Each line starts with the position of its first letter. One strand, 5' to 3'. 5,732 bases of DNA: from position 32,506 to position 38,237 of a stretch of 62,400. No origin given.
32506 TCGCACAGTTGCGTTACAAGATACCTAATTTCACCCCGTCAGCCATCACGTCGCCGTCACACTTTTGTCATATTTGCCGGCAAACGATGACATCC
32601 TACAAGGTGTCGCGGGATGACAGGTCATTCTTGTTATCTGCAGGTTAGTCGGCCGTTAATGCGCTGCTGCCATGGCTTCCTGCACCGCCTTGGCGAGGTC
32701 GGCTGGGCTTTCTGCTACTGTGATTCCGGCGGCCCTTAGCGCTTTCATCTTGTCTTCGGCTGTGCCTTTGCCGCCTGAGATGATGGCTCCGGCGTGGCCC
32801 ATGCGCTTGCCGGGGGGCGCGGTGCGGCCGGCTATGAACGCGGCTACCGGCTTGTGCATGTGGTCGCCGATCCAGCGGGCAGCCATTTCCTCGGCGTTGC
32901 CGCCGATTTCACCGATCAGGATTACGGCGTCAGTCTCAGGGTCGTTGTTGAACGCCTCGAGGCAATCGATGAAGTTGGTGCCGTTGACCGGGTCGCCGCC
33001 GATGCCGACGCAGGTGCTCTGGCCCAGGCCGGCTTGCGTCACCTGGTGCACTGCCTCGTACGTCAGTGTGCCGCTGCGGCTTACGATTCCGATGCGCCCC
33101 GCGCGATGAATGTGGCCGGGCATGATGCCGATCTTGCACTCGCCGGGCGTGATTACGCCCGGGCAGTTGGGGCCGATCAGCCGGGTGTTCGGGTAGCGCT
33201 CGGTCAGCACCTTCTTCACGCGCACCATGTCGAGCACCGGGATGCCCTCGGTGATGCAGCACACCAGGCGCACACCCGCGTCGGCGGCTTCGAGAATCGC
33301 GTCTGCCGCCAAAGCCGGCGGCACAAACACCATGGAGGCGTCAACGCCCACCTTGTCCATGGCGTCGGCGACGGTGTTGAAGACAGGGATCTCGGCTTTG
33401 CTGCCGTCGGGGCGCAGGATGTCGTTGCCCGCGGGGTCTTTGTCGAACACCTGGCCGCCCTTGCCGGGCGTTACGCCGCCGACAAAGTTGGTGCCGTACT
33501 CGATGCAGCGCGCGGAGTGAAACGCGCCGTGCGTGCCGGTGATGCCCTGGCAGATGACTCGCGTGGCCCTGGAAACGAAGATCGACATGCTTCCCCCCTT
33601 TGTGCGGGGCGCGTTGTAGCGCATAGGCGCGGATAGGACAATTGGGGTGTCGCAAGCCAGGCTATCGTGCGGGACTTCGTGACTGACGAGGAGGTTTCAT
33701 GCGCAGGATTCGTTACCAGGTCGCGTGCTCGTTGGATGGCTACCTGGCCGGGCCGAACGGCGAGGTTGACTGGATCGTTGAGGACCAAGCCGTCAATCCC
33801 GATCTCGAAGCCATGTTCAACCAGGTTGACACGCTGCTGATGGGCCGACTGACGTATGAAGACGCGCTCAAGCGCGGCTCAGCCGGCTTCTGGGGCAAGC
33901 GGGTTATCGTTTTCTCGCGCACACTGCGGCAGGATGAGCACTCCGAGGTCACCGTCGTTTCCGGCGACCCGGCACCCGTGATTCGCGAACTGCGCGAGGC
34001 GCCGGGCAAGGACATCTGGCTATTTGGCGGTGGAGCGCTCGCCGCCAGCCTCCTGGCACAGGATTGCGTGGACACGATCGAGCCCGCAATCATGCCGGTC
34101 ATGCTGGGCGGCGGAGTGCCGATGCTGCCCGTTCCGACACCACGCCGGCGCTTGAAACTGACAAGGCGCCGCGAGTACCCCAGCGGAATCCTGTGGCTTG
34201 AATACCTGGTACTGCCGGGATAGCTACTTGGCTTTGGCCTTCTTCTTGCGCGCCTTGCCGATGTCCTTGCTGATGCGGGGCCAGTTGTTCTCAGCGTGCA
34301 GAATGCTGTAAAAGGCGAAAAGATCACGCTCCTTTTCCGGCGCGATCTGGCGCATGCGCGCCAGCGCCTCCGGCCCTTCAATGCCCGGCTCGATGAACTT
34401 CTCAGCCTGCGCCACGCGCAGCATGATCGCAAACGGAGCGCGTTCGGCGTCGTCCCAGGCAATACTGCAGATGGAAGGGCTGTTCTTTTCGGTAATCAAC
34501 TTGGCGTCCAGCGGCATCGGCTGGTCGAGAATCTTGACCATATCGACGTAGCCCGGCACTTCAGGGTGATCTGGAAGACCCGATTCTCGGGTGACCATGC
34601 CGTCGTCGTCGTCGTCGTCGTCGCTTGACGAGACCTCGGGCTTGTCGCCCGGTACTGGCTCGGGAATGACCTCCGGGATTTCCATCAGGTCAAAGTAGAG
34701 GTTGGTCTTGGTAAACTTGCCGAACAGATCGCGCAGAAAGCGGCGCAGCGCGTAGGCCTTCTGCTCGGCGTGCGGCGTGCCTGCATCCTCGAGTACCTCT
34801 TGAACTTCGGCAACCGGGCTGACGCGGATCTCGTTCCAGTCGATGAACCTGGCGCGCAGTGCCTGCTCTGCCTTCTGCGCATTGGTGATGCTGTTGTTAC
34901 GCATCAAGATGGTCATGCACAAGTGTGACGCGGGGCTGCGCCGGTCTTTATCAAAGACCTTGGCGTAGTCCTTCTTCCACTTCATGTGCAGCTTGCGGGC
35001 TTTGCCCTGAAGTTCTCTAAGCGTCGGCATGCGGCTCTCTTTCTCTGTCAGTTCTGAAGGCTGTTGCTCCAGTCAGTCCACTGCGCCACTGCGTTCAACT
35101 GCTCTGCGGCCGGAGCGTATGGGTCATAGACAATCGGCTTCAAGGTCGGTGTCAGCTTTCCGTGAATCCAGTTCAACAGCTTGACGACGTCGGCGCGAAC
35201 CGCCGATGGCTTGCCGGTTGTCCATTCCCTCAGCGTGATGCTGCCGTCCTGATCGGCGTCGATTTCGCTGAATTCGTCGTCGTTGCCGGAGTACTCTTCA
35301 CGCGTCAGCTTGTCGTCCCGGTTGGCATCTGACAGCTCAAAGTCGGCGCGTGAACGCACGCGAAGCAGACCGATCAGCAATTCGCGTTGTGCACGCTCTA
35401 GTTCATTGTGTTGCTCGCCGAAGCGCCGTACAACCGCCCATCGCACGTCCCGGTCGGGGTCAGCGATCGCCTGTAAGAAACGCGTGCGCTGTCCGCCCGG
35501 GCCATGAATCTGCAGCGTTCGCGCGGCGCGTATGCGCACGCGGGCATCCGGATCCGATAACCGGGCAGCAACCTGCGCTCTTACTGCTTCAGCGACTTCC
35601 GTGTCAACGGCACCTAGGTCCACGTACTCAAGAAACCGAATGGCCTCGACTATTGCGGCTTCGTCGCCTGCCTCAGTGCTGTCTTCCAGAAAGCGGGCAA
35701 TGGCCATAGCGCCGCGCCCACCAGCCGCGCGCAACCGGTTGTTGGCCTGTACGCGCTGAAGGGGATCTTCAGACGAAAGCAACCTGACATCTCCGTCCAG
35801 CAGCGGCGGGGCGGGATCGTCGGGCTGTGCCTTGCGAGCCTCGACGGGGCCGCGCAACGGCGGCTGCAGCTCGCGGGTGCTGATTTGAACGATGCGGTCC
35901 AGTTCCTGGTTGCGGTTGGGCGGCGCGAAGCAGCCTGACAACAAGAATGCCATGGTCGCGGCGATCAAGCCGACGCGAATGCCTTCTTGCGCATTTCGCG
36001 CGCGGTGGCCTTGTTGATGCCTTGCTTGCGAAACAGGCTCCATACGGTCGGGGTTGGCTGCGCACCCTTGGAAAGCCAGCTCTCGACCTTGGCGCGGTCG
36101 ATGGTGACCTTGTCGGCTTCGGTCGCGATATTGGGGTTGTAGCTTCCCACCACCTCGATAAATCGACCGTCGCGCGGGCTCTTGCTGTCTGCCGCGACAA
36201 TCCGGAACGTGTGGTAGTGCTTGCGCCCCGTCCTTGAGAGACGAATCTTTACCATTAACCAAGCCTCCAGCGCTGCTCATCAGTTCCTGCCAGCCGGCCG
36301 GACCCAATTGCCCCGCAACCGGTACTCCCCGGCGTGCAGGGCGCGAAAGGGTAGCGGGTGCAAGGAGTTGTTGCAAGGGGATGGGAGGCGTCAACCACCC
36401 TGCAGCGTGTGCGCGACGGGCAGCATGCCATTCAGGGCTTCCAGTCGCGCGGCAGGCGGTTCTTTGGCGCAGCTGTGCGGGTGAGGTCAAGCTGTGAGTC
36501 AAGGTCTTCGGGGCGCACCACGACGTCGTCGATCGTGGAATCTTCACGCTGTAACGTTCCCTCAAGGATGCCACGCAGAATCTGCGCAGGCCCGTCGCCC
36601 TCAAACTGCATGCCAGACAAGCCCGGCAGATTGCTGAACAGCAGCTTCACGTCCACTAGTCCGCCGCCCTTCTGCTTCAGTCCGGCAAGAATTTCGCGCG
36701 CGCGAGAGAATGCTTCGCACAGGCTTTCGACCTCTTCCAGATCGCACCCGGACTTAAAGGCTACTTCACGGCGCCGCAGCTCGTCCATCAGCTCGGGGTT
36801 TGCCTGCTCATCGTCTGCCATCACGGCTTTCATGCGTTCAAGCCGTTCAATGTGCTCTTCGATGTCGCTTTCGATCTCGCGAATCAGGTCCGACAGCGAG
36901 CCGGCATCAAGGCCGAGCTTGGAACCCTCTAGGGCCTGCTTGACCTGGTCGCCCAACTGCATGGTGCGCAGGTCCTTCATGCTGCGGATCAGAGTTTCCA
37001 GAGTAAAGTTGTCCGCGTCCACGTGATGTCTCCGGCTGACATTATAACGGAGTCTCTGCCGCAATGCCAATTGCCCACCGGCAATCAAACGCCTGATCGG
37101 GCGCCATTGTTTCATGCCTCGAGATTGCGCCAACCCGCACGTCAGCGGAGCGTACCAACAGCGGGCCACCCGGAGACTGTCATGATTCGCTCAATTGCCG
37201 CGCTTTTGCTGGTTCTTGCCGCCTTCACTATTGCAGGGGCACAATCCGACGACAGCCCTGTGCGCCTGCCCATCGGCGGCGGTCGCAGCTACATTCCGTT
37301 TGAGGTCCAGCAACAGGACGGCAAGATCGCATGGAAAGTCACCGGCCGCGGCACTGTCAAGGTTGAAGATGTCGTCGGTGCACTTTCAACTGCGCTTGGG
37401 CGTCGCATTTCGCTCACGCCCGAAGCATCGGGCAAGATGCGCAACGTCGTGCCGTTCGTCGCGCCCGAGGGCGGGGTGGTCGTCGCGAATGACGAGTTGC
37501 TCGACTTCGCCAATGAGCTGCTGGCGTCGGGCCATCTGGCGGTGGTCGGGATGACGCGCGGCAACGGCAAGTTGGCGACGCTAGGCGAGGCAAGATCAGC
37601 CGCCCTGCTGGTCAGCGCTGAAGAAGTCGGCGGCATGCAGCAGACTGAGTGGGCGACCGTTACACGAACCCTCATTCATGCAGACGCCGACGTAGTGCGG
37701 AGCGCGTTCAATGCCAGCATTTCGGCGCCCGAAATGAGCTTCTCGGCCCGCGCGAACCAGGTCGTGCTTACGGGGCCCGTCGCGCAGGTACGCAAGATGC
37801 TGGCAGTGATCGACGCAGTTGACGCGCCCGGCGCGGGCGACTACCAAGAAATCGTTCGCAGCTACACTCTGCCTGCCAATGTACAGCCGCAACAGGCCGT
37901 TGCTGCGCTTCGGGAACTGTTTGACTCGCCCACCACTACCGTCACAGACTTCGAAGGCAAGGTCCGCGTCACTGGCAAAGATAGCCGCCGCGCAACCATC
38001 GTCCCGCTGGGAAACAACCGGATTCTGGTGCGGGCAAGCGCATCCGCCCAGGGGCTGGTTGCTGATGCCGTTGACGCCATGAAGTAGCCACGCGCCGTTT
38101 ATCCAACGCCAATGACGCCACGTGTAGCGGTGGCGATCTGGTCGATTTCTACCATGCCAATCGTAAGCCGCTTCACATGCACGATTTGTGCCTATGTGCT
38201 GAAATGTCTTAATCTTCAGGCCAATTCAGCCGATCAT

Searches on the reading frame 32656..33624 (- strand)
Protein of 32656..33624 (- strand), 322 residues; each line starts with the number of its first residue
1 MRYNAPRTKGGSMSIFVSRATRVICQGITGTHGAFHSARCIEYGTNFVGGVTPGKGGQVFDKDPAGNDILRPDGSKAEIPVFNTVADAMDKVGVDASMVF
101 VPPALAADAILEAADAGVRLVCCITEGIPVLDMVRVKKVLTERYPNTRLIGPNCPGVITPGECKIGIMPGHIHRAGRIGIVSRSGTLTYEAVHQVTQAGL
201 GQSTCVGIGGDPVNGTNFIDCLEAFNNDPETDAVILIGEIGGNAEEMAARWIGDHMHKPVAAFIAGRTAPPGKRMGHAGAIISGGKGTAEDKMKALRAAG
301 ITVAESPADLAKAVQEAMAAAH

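Call 55: find_related_loci(query=window:32656-33624:-, collection=genome_contigs, flank=7000)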
Query window:32656-33624:- (322 aa) in genome_contigs; peptide patterns used: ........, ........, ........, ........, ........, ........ (x = any residue, [..] = any of these).
600 stretches matched a pattern (row limit reached: there are more); 600 encode a relative of the query (tblastn E <= 1e-3); the best 80 are kept; 80 distinct loci.
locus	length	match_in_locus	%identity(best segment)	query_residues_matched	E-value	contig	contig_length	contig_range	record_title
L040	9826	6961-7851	64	2-316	1e-129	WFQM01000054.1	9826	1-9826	MAG: Gammaproteobacteria bacterium isolate S013_42 k151_133271, whole genome shotgun sequence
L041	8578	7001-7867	64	13-318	6e-129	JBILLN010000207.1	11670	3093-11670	MAG: Bradymonadia bacterium isolate ME2017-08-05_3300034118_group7_bin165 Rohwer_bin1474_scaffold_3271_c1, whole genome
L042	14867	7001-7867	64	13-319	2e-128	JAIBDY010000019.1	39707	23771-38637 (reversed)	MAG: Piscirickettsiaceae bacterium isolate bin.8 k141_656916_length_39707_cov_15.0807, whole genome shotgun sequence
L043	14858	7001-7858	64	13-314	3e-128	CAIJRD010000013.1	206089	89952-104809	MAG: uncultured Sinobacteraceae bacterium isolate MJ130729B_bin-348 genome assembly, contig: bin-348:13/20, whole genome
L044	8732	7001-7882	63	13-321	5e-128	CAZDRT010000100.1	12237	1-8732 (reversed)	MAG TPA_asm: uncultured Puniceicoccaceae bacterium isolate SRP141376_co4_310 genome assembly, contig: NODE_8690_length_1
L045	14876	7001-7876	65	13-321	6e-128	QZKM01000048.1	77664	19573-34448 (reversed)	MAG: Gammaproteobacteria bacterium isolate SURF_13 Ga0104751_1000321, whole genome shotgun sequence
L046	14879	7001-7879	62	9-318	3e-127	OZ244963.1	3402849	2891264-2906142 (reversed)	MAG: Wenzhouxiangellaceae bacterium isolate 627deff0-9f33-4eee-b6f0-6b1596f080e3 genome assembly, chromosome: 1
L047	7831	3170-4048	62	8-318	2e-126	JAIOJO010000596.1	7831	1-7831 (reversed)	MAG: Sulfuricellaceae bacterium isolate MAG_58 contig_343601, whole genome shotgun sequence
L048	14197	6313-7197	62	11-322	4e-126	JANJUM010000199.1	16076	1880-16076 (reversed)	MAG: Desulforhopalus sp. isolate RXS1_metabat.bin.31 RXS1_k141_72205, whole genome shotgun sequence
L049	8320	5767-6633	63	12-318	3e-126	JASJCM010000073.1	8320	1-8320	MAG: Woeseiaceae bacterium isolate MO_167.B2 MO_167.c_7938, whole genome shotgun sequence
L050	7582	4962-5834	62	10-318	3e-126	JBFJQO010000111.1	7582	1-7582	MAG: Woeseiaceae bacterium isolate Mix_sand18.2022.04.D.95 k141_1645807_length_7582_cov_20.9980, whole genome shotgun se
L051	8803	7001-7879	62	9-319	3e-126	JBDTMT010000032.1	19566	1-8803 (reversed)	MAG: bacterium isolate cluster3_bin.132 NODE_9885_length_19566_cov_7.317667, whole genome shotgun sequence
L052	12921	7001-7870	64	13-320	3e-126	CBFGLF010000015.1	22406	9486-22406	MAG TPA_asm: uncultured Methylotenera sp. isolate SRR29743981_binner12_Refined_11 genome assembly, contig: ERZ27251305.1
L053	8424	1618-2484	64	12-318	7e-126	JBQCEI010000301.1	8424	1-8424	MAG: Aureliella sp. isolate bin122 k127_6377166, whole genome shotgun sequence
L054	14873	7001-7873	64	12-320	8e-126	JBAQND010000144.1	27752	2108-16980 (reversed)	MAG: Thiobacillus sp. isolate MFD12042_ilm_asm_bin11 k127_39757, whole genome shotgun sequence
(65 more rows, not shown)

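Call 64: search_protein_families(library=pfam, proteins=[window:32656-33624:-], max_evalue=0.0001)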
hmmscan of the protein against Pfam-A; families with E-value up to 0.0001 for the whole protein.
window:32656-33624:- (322 aa): 3 families
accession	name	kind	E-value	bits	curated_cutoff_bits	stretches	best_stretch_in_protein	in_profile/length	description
PF00549.24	Ligase_CoA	-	5.4e-29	101.3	24.5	1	181-300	1-126/128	CoA-ligase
PF02629.25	CoA_binding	-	4.9e-24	85.4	22.3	1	19-127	2-97/97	CoA binding domain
PF13607.11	Succ_CoA_lig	-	2.9e-13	50.2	27.4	1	175-315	1-136/138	Succinyl-CoA ligase like flavodoxin domain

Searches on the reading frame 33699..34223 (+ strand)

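Call 64: search_protein_families(library=pfam, proteins=[window:33699-34223:+], max_evalue=0.0001)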
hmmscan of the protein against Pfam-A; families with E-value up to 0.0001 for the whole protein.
window:33699-34223:+ (174 aa): 1 family
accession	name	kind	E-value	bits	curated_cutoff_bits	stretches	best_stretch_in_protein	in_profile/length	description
PF01872.23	RibD_C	-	6.6e-23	82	24.1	1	4-165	3-196/197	RibD C-terminal domain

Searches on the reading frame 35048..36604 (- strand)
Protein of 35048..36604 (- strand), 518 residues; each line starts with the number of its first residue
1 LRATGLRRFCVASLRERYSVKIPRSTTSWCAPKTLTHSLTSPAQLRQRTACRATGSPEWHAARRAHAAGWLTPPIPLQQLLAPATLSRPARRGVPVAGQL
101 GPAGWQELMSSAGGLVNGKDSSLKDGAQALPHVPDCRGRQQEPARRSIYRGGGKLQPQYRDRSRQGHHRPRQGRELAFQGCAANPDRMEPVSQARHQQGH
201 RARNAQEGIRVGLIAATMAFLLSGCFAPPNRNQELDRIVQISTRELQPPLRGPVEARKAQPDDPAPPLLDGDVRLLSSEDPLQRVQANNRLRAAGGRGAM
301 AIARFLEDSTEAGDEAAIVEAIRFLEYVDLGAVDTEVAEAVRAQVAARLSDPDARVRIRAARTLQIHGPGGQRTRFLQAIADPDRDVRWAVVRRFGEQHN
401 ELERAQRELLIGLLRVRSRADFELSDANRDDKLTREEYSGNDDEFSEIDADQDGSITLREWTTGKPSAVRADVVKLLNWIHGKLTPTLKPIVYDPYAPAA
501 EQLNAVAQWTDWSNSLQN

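Call 64: search_protein_families(library=pfam, proteins=[window:35048-36604:-], max_evalue=0.0001)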
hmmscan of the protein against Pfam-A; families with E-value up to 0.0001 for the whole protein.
window:35048-36604:- (518 aa): 1 family
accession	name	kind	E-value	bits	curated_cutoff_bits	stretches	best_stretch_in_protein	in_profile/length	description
PF13646.12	HEAT_2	-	4.4e-07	30.5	27.7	0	346-398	5-58/88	HEAT repeats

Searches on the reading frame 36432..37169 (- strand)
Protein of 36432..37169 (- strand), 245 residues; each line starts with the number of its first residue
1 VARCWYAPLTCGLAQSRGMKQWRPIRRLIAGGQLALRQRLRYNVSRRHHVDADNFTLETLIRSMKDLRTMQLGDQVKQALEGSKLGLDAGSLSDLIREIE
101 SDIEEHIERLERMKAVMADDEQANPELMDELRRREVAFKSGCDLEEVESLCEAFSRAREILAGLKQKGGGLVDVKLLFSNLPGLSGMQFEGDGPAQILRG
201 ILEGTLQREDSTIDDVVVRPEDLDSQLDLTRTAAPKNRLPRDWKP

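Call 64: search_protein_families(library=pfam, proteins=[window:36432-37169:-], max_evalue=0.0001)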
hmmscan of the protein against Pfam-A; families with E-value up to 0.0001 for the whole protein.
window:36432-37169:- (245 aa): 1 family
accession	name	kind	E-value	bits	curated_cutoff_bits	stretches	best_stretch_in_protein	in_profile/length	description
PF02978.25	SRP_SPB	-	2.8e-09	37.7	27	1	54-160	1-90/91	Signal peptide binding domain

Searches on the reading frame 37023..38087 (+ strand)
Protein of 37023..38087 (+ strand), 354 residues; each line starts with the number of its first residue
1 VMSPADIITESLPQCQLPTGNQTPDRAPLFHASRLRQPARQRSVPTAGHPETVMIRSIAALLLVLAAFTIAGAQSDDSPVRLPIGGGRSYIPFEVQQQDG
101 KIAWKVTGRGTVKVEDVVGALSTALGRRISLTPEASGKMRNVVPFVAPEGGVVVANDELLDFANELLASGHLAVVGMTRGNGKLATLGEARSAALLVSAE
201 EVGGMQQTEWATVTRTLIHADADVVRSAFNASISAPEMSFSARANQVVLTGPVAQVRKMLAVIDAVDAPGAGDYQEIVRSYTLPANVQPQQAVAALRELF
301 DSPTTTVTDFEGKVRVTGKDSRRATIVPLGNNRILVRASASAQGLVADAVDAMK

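Call 64: search_protein_families(library=pfam, proteins=[window:37023-38087:+], max_evalue=0.0001)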
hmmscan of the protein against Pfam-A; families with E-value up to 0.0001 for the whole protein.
window:37023-38087:+ (354 aa): 1 family
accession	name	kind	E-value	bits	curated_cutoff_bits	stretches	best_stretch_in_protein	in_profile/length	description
PF03958.22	Secretin_N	-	2.2e-08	34.6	28.2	0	217-271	6-68/69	Bacterial type II/III secretion system short domain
